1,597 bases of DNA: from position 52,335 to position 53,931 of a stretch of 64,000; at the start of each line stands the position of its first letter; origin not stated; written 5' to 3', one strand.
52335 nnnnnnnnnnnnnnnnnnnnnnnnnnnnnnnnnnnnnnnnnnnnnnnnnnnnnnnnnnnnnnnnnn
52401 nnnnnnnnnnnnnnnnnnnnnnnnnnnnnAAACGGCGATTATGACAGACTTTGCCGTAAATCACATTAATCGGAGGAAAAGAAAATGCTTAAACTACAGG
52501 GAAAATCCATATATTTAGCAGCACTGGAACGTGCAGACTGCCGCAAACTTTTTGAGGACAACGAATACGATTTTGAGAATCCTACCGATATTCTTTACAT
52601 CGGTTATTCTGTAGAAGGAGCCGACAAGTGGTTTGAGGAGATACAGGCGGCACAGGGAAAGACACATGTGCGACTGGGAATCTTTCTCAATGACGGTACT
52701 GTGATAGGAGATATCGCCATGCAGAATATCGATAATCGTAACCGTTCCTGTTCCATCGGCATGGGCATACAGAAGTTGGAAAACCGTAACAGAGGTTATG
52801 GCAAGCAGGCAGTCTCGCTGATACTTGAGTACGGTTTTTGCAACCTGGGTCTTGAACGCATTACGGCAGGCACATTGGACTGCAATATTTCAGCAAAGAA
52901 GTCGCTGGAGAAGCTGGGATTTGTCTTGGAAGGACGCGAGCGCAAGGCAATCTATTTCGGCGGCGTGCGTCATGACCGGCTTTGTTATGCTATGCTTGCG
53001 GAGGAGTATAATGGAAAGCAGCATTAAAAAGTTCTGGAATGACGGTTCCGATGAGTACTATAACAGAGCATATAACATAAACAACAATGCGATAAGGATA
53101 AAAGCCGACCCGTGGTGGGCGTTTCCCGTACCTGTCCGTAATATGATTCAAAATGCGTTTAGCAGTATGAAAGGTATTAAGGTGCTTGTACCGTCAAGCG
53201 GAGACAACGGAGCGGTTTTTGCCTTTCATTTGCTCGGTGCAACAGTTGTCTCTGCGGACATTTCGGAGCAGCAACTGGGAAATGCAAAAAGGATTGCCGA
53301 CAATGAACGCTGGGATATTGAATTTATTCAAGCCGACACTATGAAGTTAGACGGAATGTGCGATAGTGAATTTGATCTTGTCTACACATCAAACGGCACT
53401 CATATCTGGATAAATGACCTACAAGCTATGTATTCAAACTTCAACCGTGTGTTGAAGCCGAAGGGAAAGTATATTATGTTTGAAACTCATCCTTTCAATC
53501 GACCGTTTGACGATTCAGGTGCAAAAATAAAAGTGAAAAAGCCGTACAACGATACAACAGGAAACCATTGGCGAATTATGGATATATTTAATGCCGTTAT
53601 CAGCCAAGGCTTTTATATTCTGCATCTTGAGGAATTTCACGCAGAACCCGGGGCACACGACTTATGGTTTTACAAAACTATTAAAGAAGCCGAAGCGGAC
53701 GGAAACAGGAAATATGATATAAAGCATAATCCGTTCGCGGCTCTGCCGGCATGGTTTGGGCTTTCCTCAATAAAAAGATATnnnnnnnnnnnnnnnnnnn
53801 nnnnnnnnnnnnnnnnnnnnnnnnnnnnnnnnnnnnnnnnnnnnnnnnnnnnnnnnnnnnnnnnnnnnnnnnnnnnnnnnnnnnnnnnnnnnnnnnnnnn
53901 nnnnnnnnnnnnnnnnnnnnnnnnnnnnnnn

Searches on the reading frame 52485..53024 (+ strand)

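Call 8: search_protein_families(library=ncbifam, proteins=[window:52485-53024:+])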
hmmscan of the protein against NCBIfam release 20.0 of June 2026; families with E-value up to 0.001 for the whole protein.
window:52485-53024:+ (180 aa): 3 families
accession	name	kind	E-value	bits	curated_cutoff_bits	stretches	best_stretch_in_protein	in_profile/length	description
TIGR03585.1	PseH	equivalog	5e-09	36.4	93.1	1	47-157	39-144/156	UDP-4-amino-4,6-dideoxy-N-acetyl-beta-L-altrosamine N-acetyltransferase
NF011709.0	PRK15130.1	equivalog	4e-05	23.5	218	1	64-174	59-168/186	spermidine N1-acetyltransferase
NF007539.0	PRK10151.1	equivalog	0.00013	21.6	184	1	63-171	68-175/179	50S ribosomal protein L7/L12-serine acetyltransferase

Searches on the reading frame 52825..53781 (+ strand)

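Call 8: search_protein_families(library=ncbifam, proteins=[window:52825-53781:+])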
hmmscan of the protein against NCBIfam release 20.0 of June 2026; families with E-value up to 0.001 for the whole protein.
window:52825-53781:+ (319 aa): 8 families
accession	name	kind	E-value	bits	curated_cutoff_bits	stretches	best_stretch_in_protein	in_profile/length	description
TIGR01934.1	MenG_MenH_UbiE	subfamily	2e-08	33.8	158.35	1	116-225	39-148/223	ubiquinone/menaquinone biosynthesis methyltransferase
NF001244.0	PRK00216.1-5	equivalog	1e-07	31.5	216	1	139-228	74-163/236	bifunctional demethylmenaquinone methyltransferase/2-methoxy-6-polyprenyl-1,4-benzoquinol methylase UbiE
NF001241.0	PRK00216.1-2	equivalog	1.5e-07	31.3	327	1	81-227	22-157/231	demethylmenaquinone methyltransferase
TIGR02072.1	BioC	equivalog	2.7e-07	30.6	184.95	1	140-218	60-132/244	malonyl-ACP O-methyltransferase BioC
NF041537.1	ArsM_AhpD_UU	exception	3.2e-06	26.2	510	1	115-218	75-180/345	arsenite methyltransferase/AhpD domain selenoprotein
NF001240.0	PRK00216.1-1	equivalog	0.00027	20.1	378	1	124-225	73-176/251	bifunctional demethylmenaquinone methyltransferase/2-methoxy-6-polyprenyl-1,4-benzoquinol methylase UbiE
NF041536.1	ArsM_DUF2284_UU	exception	0.00043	18.7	575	1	130-221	91-183/459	arsenite methyltransferase/DUF2284 domain selenoprotein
NF001243.0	PRK00216.1-4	equivalog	0.00056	19.3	235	1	140-222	74-155/237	demethylmenaquinone methyltransferase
